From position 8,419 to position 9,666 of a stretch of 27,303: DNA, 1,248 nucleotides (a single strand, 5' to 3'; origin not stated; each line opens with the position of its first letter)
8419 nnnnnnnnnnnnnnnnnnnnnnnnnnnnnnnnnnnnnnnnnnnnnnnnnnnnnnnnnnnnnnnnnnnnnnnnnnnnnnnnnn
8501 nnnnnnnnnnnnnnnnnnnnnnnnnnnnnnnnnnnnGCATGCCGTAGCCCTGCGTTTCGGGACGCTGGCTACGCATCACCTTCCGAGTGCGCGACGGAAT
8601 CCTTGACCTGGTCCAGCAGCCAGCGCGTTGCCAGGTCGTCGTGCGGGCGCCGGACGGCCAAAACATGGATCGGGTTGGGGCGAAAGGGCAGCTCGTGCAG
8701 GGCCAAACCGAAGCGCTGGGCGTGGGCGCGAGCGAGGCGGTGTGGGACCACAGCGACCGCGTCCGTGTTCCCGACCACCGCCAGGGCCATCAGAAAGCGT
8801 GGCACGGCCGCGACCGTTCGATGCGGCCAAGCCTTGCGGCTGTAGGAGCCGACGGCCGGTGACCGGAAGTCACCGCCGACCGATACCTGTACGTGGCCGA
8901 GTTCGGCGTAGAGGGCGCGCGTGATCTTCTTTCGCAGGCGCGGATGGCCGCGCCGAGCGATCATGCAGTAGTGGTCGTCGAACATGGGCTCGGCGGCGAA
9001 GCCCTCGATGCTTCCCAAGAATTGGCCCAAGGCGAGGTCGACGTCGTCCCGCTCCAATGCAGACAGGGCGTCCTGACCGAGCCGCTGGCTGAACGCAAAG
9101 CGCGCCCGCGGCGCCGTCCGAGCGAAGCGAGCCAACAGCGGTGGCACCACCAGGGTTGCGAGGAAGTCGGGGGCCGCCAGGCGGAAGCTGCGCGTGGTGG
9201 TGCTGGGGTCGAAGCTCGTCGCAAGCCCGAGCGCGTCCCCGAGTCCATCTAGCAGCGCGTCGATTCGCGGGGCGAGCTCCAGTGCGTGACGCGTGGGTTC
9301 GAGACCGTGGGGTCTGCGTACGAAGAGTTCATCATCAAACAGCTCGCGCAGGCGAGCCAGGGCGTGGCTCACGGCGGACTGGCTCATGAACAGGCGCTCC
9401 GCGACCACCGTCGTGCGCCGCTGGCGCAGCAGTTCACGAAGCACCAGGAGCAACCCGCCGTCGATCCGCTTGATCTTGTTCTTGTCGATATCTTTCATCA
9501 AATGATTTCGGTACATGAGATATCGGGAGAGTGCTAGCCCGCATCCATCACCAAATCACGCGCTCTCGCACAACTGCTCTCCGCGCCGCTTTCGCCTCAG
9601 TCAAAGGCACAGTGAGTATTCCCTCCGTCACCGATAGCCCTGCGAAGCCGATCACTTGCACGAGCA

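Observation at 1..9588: About 54-bp inverted repeats bracket a 9.5-kb block (exporter operon, murein hydrolase, FAH, LysR); the left copy runs off the window edge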

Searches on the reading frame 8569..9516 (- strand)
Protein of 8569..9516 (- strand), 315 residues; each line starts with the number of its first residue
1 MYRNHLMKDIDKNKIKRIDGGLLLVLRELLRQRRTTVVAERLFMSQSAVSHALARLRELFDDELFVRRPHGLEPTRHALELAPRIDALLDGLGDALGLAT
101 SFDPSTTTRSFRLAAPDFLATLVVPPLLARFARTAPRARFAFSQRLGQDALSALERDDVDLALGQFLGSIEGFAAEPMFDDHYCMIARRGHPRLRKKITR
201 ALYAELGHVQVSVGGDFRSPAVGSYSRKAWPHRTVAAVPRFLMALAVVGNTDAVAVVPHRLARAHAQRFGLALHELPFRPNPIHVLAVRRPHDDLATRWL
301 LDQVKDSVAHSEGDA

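Call 7: search_protein_families(library=pfam, proteins=[window:8569-9516:-])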
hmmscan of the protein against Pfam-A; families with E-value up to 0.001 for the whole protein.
window:8569-9516:- (315 aa): 2 families
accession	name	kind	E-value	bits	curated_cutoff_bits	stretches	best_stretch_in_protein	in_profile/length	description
PF03466.25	LysR_substrate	-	3.8e-24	85.7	28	1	108-307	5-207/209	LysR substrate binding domain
PF00126.33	HTH_1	-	2.8e-12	46.8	26.6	1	23-78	4-59/60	Bacterial regulatory helix-turn-helix protein, lysR family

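Call 55: find_encoding_contigs(protein=window:8569-9516:-, flank=3000, max_places=8)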
Protein window:8569-9516:- (315 aa): 2 contigs read that carry it; 2 places shown.
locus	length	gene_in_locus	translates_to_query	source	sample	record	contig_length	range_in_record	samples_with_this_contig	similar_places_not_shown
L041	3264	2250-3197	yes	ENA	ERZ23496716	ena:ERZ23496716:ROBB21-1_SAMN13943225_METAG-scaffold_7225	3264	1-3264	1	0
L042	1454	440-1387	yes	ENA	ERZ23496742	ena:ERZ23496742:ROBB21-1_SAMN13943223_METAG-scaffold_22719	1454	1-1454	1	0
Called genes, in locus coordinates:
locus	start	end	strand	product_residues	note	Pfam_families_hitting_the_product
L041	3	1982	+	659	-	?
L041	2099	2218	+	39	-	-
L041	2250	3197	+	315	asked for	PF00126:HTH_1, PF03466:LysR_substrate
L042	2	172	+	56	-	?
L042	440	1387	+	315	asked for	PF00126:HTH_1, PF03466:LysR_substrate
